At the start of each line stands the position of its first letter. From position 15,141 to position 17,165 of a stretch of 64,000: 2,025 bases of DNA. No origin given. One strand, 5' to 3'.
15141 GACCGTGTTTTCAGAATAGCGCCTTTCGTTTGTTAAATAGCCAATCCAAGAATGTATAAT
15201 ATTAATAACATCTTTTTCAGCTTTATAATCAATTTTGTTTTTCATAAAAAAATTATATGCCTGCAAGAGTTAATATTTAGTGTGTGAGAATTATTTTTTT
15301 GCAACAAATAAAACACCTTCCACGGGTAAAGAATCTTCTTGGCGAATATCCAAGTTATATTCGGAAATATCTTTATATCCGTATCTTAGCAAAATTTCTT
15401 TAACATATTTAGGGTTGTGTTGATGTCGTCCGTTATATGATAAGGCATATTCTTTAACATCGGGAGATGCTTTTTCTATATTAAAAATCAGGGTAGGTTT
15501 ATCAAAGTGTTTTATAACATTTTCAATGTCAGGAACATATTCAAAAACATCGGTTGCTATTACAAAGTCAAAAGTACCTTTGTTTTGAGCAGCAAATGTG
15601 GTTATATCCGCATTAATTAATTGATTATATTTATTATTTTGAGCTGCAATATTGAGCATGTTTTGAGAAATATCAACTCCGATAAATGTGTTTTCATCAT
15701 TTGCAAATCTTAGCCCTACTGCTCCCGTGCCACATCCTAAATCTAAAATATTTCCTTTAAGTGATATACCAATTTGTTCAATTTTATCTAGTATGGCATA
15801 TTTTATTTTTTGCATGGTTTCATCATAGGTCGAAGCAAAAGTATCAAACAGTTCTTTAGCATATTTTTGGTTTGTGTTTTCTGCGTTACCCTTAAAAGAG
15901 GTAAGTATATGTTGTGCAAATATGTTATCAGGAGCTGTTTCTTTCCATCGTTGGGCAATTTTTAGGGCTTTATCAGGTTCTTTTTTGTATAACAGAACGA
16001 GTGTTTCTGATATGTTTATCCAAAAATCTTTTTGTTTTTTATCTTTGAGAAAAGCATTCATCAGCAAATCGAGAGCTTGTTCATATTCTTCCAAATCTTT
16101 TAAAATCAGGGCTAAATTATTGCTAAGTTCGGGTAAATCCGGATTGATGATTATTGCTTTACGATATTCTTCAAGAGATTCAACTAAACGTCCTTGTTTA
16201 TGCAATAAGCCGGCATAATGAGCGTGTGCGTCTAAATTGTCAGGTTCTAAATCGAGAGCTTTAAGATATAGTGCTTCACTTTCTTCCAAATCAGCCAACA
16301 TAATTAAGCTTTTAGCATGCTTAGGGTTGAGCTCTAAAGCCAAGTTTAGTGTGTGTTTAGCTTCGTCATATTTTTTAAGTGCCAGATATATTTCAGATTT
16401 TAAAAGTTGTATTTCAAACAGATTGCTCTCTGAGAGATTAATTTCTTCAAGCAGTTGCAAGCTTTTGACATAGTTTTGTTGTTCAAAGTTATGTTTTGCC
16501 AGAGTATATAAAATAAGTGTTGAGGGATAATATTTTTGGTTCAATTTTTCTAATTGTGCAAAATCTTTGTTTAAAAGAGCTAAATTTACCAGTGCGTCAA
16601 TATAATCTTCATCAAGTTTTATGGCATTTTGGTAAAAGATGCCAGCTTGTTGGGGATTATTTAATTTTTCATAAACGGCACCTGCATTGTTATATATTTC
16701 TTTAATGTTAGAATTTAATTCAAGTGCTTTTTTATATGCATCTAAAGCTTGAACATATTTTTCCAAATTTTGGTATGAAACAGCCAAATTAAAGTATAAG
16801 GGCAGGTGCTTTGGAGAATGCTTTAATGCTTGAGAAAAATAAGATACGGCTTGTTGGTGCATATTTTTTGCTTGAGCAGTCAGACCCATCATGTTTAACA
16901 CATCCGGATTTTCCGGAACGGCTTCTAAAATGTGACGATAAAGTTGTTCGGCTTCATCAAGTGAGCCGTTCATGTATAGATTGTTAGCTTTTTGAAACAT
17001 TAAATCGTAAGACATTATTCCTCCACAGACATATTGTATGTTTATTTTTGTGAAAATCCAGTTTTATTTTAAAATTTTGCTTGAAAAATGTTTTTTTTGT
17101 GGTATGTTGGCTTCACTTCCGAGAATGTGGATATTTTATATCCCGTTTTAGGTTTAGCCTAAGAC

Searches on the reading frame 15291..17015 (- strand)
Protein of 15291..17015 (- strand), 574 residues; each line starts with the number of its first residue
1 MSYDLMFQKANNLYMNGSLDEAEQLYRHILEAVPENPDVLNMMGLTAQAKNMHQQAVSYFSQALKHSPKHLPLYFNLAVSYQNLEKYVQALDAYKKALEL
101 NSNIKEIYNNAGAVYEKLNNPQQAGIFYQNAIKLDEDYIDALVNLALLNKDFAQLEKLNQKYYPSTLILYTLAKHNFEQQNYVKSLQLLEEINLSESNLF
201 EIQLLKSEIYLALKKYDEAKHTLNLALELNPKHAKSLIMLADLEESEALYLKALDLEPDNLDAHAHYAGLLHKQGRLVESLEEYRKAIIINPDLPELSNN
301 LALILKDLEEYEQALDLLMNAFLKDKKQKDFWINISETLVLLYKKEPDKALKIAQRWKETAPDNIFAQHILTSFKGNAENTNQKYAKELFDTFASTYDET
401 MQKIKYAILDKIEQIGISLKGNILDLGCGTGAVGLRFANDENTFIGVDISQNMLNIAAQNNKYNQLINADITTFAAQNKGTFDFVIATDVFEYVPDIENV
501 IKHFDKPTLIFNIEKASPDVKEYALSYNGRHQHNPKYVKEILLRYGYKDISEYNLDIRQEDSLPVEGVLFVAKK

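Call 62: search_protein_families(library=pfam, proteins=[window:15291-17015:-], max_evalue=0.00001)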
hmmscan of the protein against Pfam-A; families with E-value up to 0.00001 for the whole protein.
window:15291-17015:- (574 aa): 23 families
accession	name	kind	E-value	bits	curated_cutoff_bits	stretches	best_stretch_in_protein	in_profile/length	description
PF07719.23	TPR_2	-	1.1e-36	122.3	27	1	73-103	3-33/34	Tetratricopeptide repeat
PF00515.34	TPR_1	-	4.8e-33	112.1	27.8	1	73-103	3-33/34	Tetratricopeptide repeat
PF13431.12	TPR_17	-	4.3e-28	95.6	24.4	0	249-281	1-33/34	Tetratricopeptide repeat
PF13181.12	TPR_8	-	6.3e-27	91.8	25.7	0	201-233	2-34/34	Tetratricopeptide repeat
PF13414.12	TPR_11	-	4.9e-24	84.2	26.8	1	271-306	4-39/42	TPR repeat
PF14559.12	TPR_19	-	1.8e-23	83.1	25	0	177-234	2-59/68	Tetratricopeptide repeat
PF13428.12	TPR_14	-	2.7e-23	80.5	23.5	0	201-243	2-44/44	Tetratricopeptide repeat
PF13432.12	TPR_16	-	1.2e-21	77.2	32.7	1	233-295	3-65/65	Tetratricopeptide repeat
PF13424.12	TPR_12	-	4e-19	69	30.1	1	74-136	6-76/77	Tetratricopeptide repeat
PF13649.12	Methyltransf_25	-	1.1e-14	55.3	27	1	423-503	1-88/97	Methyltransferase domain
PF08242.18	Methyltransf_12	-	1.6e-14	54.8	30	1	424-505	1-89/98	Methyltransferase domain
PF08241.18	Methyltransf_11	-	5.5e-14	53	21.2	1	424-503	1-82/95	Methyltransferase domain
PF13847.12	Methyltransf_31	-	2.4e-13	50.4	27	1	421-515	5-111/145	Methyltransferase domain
PF13489.12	Methyltransf_23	-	5.7e-13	49.4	27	1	405-504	6-104/164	Methyltransferase domain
PF12895.13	ANAPC3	-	9.9e-12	45.4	27.2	0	15-97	1-82/82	Anaphase-promoting complex, cyclosome, subunit 3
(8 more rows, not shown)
